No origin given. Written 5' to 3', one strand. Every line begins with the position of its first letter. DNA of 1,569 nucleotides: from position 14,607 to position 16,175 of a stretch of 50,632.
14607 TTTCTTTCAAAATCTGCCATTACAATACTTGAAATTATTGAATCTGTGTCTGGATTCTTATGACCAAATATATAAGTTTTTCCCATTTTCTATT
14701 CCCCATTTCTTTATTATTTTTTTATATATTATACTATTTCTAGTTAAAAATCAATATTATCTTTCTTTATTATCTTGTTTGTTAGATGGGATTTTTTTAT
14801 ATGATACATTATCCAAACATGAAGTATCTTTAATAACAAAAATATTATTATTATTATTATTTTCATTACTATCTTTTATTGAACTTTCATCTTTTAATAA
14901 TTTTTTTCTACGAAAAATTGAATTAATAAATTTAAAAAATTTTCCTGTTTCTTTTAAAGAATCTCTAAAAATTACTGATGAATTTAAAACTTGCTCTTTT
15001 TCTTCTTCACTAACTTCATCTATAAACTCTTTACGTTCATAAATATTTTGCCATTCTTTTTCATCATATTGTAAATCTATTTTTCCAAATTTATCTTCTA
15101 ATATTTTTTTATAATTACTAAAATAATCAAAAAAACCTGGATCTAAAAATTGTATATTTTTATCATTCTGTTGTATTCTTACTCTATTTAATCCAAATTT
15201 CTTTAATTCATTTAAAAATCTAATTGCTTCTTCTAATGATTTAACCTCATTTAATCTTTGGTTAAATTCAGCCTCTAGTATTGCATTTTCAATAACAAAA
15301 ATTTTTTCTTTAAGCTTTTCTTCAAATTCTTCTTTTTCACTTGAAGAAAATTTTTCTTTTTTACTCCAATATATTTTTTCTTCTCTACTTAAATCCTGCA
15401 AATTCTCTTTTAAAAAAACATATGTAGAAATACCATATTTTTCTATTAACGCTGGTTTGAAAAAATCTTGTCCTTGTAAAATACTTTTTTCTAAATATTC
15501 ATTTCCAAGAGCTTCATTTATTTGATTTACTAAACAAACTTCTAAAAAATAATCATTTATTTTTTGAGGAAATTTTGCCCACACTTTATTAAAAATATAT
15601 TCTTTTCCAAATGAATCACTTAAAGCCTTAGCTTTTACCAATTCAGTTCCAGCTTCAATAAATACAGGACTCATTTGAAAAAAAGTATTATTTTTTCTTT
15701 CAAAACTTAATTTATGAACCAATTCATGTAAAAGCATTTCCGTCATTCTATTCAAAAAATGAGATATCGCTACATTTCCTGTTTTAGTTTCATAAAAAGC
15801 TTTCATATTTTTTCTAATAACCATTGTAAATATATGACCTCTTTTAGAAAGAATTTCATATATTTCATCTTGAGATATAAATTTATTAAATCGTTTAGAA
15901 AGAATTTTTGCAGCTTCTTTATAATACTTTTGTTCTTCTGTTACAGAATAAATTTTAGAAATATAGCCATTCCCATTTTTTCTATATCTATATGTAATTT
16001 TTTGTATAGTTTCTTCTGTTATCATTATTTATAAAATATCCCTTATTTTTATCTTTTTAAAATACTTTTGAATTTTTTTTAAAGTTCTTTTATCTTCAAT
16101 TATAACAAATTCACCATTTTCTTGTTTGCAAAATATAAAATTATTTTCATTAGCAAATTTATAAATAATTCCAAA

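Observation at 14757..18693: Six-gene operon made entirely of unrecognisable proteins - best candidate for an undescribed system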

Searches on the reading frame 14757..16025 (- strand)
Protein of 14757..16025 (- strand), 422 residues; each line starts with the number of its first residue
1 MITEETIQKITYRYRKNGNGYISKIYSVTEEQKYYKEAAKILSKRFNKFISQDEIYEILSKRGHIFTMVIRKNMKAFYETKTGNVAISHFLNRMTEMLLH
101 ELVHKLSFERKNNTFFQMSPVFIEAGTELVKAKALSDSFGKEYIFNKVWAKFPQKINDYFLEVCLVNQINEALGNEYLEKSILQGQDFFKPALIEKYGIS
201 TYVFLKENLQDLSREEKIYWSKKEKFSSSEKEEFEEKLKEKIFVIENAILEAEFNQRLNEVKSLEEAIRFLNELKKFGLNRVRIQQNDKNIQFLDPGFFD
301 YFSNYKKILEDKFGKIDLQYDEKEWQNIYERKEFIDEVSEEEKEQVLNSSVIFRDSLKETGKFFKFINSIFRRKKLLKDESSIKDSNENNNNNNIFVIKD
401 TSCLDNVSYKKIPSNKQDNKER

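Call 3: search_protein_families(library=pfam, proteins=[window:14757-16025:-], max_evalue=1)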
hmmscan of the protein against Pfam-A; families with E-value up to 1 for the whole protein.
window:14757-16025:- (422 aa): 1 family
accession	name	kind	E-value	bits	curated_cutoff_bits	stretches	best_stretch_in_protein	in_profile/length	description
PF11464.13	Rbsn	-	0.031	14.4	26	1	238-272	2-36/42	Rabenosyn Rab binding domain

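Call 4: search_protein_families(library=ncbifam, proteins=[window:14757-16025:-], max_evalue=1)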
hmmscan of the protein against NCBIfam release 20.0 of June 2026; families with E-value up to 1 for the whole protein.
window:14757-16025:- (422 aa): 0 families

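Call 5: search_protein_families(library=phrogs, proteins=[window:14757-16025:-], max_evalue=1)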
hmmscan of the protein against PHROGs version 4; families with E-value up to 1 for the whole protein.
window:14757-16025:- (422 aa): 2 families
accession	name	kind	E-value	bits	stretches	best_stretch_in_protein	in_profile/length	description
phrog_33744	-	unknown function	0.01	16.8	1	303-328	27-52/61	-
phrog_10970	-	unknown function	0.22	13.1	0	1-37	1-37/56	-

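Call 6: search_protein_families(library=padloc, proteins=[window:14757-16025:-], max_evalue=1)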
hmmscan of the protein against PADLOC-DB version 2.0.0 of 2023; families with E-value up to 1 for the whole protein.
window:14757-16025:- (422 aa): 0 families

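Call 10: find_homologous_proteins(query=window:14757-16025:-, max_evalue=0.001)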
Query window:14757-16025:- (422 aa): 6 proteins with E <= 0.001 among 8000 candidates.
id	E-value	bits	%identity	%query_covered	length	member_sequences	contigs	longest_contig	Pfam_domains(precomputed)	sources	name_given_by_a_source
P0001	7.8e-265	896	100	100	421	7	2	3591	-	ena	-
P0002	7.0e-107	376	50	89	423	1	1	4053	-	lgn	-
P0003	1.3e-104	369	49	89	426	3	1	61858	-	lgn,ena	-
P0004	4.9e-103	364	48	90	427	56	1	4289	-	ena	-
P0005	3.0e-95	338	44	95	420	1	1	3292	-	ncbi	-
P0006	4.4e-85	304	43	91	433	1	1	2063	-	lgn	-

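Call 11: find_encoding_contigs(protein=P0003, flank=10000, max_places=3)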
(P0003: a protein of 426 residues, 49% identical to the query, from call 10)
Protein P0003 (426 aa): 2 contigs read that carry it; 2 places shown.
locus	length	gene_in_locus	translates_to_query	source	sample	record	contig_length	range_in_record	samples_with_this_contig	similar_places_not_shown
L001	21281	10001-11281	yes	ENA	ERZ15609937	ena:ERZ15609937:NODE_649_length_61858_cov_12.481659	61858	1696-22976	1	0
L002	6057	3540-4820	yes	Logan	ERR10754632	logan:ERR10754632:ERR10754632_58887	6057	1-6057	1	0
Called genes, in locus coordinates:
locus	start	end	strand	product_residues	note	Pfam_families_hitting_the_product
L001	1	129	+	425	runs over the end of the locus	PF05193:Peptidase_M16_C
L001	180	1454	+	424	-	PF00675:Peptidase_M16, PF05193:Peptidase_M16_C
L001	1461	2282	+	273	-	PF01790:LGT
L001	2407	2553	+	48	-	PF09388:SpoOE-like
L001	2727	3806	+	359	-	PF21088:MS_channel_1st (weak), PF00924:MS_channel_2nd, PF24956:Msl2-3_C (weak)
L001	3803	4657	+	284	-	PF01734:Patatin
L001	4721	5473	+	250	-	PF00106:adh_short, PF01370:Epimerase, PF03435:Sacchrp_dh_NADP (weak), PF08659:KR, PF13561:adh_short_C2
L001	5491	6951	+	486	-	PF02324:Glyco_hydro_70 (weak), PF00128:Alpha-amylase, PF09154:Alpha-amy_C_pro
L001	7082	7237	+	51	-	-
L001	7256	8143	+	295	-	-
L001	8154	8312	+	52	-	-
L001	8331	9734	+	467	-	-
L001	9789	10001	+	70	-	-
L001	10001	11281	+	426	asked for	-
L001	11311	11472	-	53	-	-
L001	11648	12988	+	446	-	PF13229:Beta_helix (faint)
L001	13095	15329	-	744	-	PF12051:DUF3533 (weak), PF12698:ABC2_membrane_3, PF27280:EsaA_helical, PF01061:ABC2_membrane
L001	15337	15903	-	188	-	PF00440:TetR_N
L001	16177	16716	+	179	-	PF00210:Ferritin (faint), PF02915:Rubrerythrin, PF21349:RUBY_RBDX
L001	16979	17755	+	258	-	PF13930:Endonuclea_NS_2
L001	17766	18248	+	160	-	-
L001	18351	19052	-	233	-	PF00246:Peptidase_M14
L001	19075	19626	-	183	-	PF01471:PG_binding_1, PF09374:PG_binding_3 (faint), PF01476:LysM, PF23457:LysM2_NFP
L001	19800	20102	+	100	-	-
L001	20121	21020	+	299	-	PF01430:HSP33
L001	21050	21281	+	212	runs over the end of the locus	PF01966:HD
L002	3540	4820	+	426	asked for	-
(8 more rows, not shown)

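Call 12: find_encoding_contigs(protein=P0005, flank=10000, max_places=3)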
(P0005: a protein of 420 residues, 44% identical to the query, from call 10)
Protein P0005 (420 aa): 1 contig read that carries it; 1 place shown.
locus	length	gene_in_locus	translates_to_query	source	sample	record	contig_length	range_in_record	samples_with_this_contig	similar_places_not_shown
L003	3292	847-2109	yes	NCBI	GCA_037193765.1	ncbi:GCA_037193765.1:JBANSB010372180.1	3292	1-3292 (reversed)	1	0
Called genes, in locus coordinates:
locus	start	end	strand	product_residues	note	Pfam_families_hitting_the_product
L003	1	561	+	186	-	?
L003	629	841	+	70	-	-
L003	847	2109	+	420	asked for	-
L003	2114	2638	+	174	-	PF00293:NUDIX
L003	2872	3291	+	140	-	?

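Call 14: find_encoding_contigs(protein=P0002, flank=10000, max_places=3)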
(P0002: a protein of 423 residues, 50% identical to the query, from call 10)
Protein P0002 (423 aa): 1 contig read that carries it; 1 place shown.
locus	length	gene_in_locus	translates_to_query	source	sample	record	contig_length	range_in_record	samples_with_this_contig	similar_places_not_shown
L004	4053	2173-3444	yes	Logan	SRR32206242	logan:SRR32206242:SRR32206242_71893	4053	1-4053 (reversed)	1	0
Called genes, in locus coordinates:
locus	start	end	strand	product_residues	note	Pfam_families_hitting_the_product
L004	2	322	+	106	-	?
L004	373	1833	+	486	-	PF02324:Glyco_hydro_70 (faint), PF00128:Alpha-amylase, PF09154:Alpha-amy_C_pro (weak)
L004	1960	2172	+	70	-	-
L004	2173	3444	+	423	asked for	-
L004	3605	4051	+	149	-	?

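Call 15: find_encoding_contigs(protein=P0004, flank=10000, max_places=3)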
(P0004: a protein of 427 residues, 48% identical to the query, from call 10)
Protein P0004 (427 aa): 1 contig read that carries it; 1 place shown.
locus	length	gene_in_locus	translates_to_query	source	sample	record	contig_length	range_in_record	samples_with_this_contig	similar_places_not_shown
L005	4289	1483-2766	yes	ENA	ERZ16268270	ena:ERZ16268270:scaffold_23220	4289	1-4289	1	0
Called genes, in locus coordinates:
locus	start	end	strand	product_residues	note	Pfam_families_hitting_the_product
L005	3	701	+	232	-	?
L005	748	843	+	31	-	-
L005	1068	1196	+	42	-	-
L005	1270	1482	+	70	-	-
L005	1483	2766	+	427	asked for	-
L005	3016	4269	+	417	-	-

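Call 16: find_encoding_contigs(protein=P0006, flank=10000, max_places=3)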
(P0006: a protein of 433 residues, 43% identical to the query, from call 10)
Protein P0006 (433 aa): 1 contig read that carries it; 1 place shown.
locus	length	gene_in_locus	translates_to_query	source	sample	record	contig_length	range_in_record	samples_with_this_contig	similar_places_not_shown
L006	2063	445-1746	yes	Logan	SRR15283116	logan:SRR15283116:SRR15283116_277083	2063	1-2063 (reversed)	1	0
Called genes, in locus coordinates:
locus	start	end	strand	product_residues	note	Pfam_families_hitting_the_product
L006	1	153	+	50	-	?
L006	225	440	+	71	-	-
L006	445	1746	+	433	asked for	-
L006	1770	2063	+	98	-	?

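Call 28: search_solved_structures(query=A2, max_evalue=10, show_alignments=3)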
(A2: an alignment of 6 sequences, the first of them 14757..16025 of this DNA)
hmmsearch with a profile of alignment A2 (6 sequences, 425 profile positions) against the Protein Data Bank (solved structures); distinct sequences matched with E-value up to 10: 2.
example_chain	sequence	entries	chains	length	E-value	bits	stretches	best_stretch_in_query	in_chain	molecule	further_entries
9oij_A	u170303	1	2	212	0.2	14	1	186-321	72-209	HepS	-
9oik_A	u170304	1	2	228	0.21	13.9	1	186-322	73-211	HepS-H105A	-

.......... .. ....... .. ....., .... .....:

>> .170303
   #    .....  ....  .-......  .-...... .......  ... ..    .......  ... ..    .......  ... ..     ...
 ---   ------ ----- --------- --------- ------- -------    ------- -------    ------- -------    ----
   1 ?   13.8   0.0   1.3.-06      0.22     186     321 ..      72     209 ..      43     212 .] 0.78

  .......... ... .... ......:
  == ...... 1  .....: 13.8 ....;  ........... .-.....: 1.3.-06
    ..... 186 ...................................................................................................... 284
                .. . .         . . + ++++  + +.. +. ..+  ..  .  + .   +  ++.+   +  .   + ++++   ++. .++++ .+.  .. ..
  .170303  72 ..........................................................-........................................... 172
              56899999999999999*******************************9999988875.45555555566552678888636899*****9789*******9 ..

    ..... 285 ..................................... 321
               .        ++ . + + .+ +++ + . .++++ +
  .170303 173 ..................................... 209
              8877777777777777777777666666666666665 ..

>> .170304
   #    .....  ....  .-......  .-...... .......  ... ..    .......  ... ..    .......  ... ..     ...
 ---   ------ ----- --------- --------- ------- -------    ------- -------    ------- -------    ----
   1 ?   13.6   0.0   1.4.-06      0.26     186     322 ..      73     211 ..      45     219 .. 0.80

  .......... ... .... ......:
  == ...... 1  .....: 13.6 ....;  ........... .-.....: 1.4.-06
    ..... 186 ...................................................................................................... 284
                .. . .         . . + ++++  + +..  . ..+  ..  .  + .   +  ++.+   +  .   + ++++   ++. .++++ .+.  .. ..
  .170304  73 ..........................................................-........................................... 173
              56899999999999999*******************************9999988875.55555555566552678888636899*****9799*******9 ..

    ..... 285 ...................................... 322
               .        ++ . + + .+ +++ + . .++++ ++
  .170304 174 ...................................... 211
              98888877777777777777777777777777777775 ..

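Call 35: predict_structure(alignment_id=A2)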
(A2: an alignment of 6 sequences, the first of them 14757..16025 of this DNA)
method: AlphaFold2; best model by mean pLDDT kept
length: 422 residues; sequences in the alignment: 6
mean_pLDDT: 58.6   pTM: 0.47
mean pLDDT of the five models: 58.6, 56.0, 55.4, 52.6, 49.5
residues with pLDDT >= 90: 35; 70-90: 115; 50-70: 100; < 50: 172
segments of 3 or more residues with pLDDT < 50: 1-5, 81-140, 153-156, 175-188, 331-365, 371-422
pLDDT, mean of each block of 10 residues (from residue 1): 49 58 66 70 58 69 59 52 39 41 43 39 29 33 63 51 71 52 41 75 84 82 80 87 89 88 93 87 72 80 94 91 68 38 40 42 49 34 31 26 26 29 26
secondary structure, 60 per line:
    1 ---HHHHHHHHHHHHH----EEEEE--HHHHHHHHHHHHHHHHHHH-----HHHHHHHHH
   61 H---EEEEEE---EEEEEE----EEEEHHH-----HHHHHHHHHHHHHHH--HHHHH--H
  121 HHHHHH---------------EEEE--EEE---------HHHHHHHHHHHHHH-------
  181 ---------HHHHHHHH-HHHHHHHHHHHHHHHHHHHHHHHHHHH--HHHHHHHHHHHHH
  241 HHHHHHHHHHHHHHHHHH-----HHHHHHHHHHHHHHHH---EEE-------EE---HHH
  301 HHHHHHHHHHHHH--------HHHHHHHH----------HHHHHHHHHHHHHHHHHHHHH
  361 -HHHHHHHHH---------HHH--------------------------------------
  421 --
elements in order: H4-16 E21-25 H28-46 H52-61 E65-70 E74-79 E84-87 H96-110 H113-117 H120-126 E142-145 E148-150 H160-173 H190-197 H199-225 H228-258 H264-279 E283-285 H298-313 H322-329 H340-360 H362-370
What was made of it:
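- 14757..16025 (-): g6: 422-aa putative zinc metallopeptidase. HELVH is at nt 15714-15728, the third-ligand candidate E124 lies within FIEAGTE (15642-15662), and a conserved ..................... motif is at 15471-15533. The C-terminal half is helical with a basic tail. The AlphaFold2 model has pLDDT 58.6 and places strands before the HExxH helix (call 35).
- On Gluzincin / zincin metallopeptidase (g6): The AlphaFold2 model has strands 65-87 before helix 96-110, but pLDDT is below 50 over residues 81-140 (call 35).
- The g6 model is of low confidence exactly around the active site (call 35), so the zincin fold is not shown.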

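Call 36: search_protein_representatives(alignment_id=A2)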
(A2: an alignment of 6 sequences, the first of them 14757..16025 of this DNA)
Query: 6 sequences, 425 profile positions. Proteins with E-value up to 0.001 (for the whole library): 76; up to 1e-10: 41; up to 1e-30: 26. The best 76 are listed.
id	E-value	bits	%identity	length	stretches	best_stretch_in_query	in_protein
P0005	1.1e-195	667.2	-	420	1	1-423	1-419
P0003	6.9e-192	654.7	-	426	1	3-424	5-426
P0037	9.8e-121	420.3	-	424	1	4-419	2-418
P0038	5.3e-98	345.4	-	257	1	3-241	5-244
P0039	2.9e-80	287.0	-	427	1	6-422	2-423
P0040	1.7e-78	281.1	-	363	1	60-418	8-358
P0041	9.1e-75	268.8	-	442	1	5-354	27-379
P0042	1.1e-71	258.7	-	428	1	6-416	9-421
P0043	4.7e-71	256.6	-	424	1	6-404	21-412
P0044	1.6e-68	248.3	-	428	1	5-386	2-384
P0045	2.2e-67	244.5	-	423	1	6-409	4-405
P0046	1.6e-66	241.7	-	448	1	10-416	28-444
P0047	7.3e-66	239.5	-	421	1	4-404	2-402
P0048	1.3e-61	225.5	-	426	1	10-395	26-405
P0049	1.5e-59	218.7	-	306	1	118-401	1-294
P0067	5.7e-17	78.4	-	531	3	22-211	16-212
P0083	7.4e-09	51.7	-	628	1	21-379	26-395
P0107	5.4e-04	35.7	-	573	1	162-309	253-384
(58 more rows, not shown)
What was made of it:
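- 14757..16025 (-): An exhaustive profile search found 76 representative clusters (call 36).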

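Call 40: search_protein_families(library=pfam, alignment_id=A3, max_evalue=0.01)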
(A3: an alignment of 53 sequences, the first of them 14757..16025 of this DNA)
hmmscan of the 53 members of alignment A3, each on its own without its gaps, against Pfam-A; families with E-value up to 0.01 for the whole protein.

A. member 1, window:14757-16025:- (422 aa): 0 families

B. families by the number of members that match (of 53 scanned): 6 families
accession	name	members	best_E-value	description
PF10263.15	SprT-like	2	0.00039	SprT-like family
PF02399.21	Herpes_ori_bp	1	0.00026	Origin of replication binding protein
PF24615.2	Spectrin_Anc-1_2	1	0.0017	Nuclear anchorage protein 1, spectrin repeat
PF19514.5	MobC_2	1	0.0044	MobC-like protein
PF09768.15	Peptidase_M76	1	0.0076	Peptidase M76 family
PF12207.13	DUF3600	1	0.0091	Domain of unknown function (DUF3600)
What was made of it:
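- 14757..16025 (-): Weak SprT-like and M76 hits occur only in distant members (call 40).
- On Gluzincin / zincin metallopeptidase (g6): Only 2 of 53 relatives hit SprT-like (best E=3.9e-4) and 1 hits M76 (E=0.0076) (call 40).
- On ImmA/IrrE protease with Xre-type repressor: No M78 hit appears (calls 3, 40).
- Closest known: Gluzincin-type zinc metallopeptidases. Same: A few distant family members give weak SprT-like or M76 Pfam hits (call 40).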

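Call 41: fold_search(model_id=the predicted structure, library=pdb)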
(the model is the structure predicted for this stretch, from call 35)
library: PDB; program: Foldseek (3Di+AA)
matches with E <= 10: 106; with E <= 0.001: 0
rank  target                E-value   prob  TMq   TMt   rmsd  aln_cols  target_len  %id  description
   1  8glv_Eb               7.9e-01  0.23  0.14  0.05  32.0       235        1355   13  96-nm repeat unit of doublet microtubules from Chlamydomonas reinhardtii flagella (released 2023-05-31)
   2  9s99_A                1.3e+00  0.23  0.15  0.29  18.8       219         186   10  CdvB2 filament - high twist, class B (released 2026-01-28)
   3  4hr1_A                1.4e+00  0.13  0.12  0.32  12.5       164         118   11  Structure of PAV1-137, a protein from the virus PAV1 that infects Pyrococcus abyssi. (released 2013-06-19)
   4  3x0y_A                1.6e+00  0.35  0.13  0.14  10.9        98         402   14  Crystal structure of FMN-bound DszC from Rhodococcus erythropolis D-1 (released 2015-02-25)
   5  5lu2_B                1.6e+00  0.15  0.14  0.22  10.0       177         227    8  Human 14-3-3 sigma complexed with long HSPB6 phosphopeptide (released 2017-02-01)
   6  4xlx_D                1.7e+00  0.16  0.16  0.23  12.4       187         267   12  Crystal structure of BjKS from Bradyrhizobium japonicum (released 2015-02-04)
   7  6twz_A                2.2e+00  0.14  0.15  0.24  10.9       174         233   10  14-3-3 sigma complexed with a phosphorylated 16E6 peptide (released 2020-05-06)
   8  5vlr_B                2.2e+00  0.05  0.11  0.23  30.4       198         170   16  CRYSTAL STRUCTURE OF PI3K DELTA IN COMPLEX WITH A TRIFLUORO-ETHYL-PYRAZOL-PYROLOTRIAZINE INHIBITOR (released 2017-06-07)
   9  4p9t_A                2.3e+00  0.09  0.14  0.22  18.9       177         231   11  Structure of the free form of the N-terminal VH1 domain of monomeric alpha-catenin (released 2015-04-29)
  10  1u3q_A                2.5e+00  0.04  0.11  0.17  22.0       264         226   12  Crystal Structure of Estrogen Receptor beta complexed with CL-272 (released 2005-07-26)
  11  9s98_B                2.7e+00  0.15  0.14  0.29  19.0       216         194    9  CdvB2 filament - high twist, class A (released 2026-01-28)
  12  8gs2_B                2.7e+00  0.06  0.12  0.11  14.1       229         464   13  Structure of the Cas7-11-Csx29-guide RNA-target RNA (non-matching PFS) complex (released 2022-11-09)
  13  8ts9_B                2.7e+00  0.05  0.14  0.20  31.9       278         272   14  Human PI3K p85alpha/p110alpha H1047R bound to compound 1 (released 2023-11-22)
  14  8adm_A                2.8e+00  0.14  0.16  0.25  10.4       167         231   10  Ternary complex of 14-3-3 sigma, Usp8pS718 phosphopeptide and small molecule stabilizer (released 2023-04-26)
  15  8zal_A                3.0e+00  0.06  0.12  0.14  31.8       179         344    9  EmrAB-TolC MFS-type tripartite multidrug efflux pump EA (released 2025-04-30)
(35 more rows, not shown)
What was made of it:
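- On Gluzincin / zincin metallopeptidase (g6): Foldseek against PDB found nothing at E<0.79 (call 41).
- Tried and rejected: The g6 model was too poor (pLDDT 58.6) and matched nothing (calls 35, 41).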
